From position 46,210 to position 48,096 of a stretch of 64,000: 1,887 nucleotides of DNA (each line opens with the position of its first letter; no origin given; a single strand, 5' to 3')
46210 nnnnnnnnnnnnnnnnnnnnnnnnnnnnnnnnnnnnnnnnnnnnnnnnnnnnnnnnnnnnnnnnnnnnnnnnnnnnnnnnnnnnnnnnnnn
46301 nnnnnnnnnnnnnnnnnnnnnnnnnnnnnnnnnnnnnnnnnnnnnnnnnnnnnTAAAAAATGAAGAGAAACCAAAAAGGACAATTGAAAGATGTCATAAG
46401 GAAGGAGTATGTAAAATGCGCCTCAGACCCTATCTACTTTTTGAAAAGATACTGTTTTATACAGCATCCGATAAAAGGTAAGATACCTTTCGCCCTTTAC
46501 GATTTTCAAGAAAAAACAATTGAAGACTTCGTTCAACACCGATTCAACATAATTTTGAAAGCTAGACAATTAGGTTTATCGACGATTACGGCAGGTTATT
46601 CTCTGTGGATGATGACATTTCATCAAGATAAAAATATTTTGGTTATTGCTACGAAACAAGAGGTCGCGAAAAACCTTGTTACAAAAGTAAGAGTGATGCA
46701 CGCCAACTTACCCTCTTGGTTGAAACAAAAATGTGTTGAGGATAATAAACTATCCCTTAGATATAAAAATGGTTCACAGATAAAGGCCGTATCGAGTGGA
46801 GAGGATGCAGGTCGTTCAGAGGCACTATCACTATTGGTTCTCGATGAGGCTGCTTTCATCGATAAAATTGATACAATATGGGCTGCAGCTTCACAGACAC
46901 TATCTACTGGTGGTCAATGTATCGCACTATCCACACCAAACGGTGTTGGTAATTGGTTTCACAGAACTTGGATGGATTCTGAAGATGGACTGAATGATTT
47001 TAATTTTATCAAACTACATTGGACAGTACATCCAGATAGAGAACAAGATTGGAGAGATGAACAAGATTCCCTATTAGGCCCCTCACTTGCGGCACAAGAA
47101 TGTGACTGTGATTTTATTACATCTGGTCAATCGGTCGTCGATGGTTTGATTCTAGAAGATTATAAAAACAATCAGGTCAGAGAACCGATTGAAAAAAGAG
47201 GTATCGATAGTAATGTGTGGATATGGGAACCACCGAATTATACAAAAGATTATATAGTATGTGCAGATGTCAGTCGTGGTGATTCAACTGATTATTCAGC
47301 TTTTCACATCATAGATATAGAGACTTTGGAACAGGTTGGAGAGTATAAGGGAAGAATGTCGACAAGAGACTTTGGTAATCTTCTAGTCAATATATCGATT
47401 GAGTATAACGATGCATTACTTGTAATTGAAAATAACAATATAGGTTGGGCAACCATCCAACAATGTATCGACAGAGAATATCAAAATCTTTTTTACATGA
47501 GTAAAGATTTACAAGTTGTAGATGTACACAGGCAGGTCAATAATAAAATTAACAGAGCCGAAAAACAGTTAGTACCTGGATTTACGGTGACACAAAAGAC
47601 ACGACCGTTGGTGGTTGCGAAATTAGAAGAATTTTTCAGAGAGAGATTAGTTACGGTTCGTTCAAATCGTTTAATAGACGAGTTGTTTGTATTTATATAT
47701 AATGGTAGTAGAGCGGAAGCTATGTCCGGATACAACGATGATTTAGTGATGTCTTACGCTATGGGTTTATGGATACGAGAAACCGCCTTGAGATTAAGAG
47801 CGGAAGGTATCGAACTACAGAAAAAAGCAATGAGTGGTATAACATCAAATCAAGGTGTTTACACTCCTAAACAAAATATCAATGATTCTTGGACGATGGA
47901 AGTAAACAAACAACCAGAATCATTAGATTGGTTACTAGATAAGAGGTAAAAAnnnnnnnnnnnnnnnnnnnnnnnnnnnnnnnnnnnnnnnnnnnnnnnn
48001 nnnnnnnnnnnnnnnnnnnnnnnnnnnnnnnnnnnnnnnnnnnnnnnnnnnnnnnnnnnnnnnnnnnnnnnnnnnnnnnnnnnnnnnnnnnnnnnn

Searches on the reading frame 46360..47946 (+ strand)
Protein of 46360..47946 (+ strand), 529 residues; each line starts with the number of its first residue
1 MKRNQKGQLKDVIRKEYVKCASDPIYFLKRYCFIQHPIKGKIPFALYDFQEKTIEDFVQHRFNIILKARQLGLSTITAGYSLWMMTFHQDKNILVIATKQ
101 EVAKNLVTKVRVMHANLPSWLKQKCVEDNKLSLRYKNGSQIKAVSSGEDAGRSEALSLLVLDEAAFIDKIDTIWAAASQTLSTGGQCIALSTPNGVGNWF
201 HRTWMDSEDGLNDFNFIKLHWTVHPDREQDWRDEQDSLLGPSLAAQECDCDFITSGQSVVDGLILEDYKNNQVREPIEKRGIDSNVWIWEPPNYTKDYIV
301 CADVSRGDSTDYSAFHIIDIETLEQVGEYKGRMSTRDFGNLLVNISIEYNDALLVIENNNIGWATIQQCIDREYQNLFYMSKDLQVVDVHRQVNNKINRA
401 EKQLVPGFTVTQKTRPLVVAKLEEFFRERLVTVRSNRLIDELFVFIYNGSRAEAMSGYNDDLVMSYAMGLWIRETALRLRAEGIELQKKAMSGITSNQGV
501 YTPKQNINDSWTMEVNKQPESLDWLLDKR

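Call 12: search_dna_similar(query=window:46360-47946:+, collection=phages, mode=protein, max_rows=12)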
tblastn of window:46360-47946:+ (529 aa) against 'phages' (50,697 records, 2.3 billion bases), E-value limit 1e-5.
Records with a match: 3001; places in all: 3062; records where one place covers at least 80% of the query: 2268.
Best place of each record, by identity: <60% 3001.
By first word of the organism name: Escherichia 745; Synechococcus 378; Klebsiella 339; Vibrio 280; Salmonella 213; Shigella 95; Aeromonas 81; Stx2a-converting 81; Acinetobacter 77; Cyanophage 61; and 82 more.
By host as written in the record: - 676; Escherichia coli 284; Klebsiella pneumoniae 121; Synechococcus 107; Escherichia coli O157:H7 42; Synechococcus sp. 38; Salmonella enterica 32; Synechococcus sp. WH7803 28; and 671 more.
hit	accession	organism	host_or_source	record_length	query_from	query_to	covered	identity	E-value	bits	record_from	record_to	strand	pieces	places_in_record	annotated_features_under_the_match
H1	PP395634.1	Microcystis phage Mel-JY01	Microcystis elabens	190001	9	528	98%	55.3%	0e+0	627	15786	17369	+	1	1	large terminase protein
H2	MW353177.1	Flavobacterium phage vB_FspM_immuto_13-6C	Flavobacterium sp. LMO8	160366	9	526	98%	53.9%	0e+0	604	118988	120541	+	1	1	terminase large subunit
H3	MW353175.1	Flavobacterium phage vB_FspM_immuto_2-6A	Flavobacterium sp. LMO8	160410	9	526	98%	53.9%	0e+0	603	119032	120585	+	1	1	terminase large subunit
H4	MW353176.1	Flavobacterium phage vB_FspM_immuto_3-5A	Flavobacterium sp. LMO8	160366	9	526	98%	53.9%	0e+0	603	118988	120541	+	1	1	terminase large subunit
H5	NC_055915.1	Flavobacterium phage vB_FspM_immuto_2-6A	Flavobacterium sp. LMO8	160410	9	526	98%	53.9%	0e+0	603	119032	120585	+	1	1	terminase large subunit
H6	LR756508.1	uncultured phage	metagenomic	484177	8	527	98%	45.0%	2e-161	514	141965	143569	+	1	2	record has no annotation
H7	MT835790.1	Bacteriophage sp.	human fecal samples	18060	15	450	82%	36.7%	1e-42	319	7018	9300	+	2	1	record has no annotation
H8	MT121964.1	Phage DP SC_6_H4_2017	bacteria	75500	15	450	82%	36.7%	2e-91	311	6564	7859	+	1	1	none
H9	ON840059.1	Caudoviricetes sp.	Rattus norvegicus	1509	12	455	84%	36.0%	6e-93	297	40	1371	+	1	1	large terminase protein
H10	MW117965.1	Synechococcus phage S-H38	Synechococcus sp. MW02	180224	15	493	91%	33.2%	2e-64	233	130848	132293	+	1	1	terminase large subunit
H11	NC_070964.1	Synechococcus phage S-H38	Synechococcus sp. MW02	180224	15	493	91%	33.2%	2e-64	233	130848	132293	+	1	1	terminase large subunit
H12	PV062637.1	Nitratidesulfovibrio phage SRB7757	Nitratidesulfovibrio vulgaris ATCC7757 ...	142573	3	529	100%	29.5%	8e-25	223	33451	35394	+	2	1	record has no annotation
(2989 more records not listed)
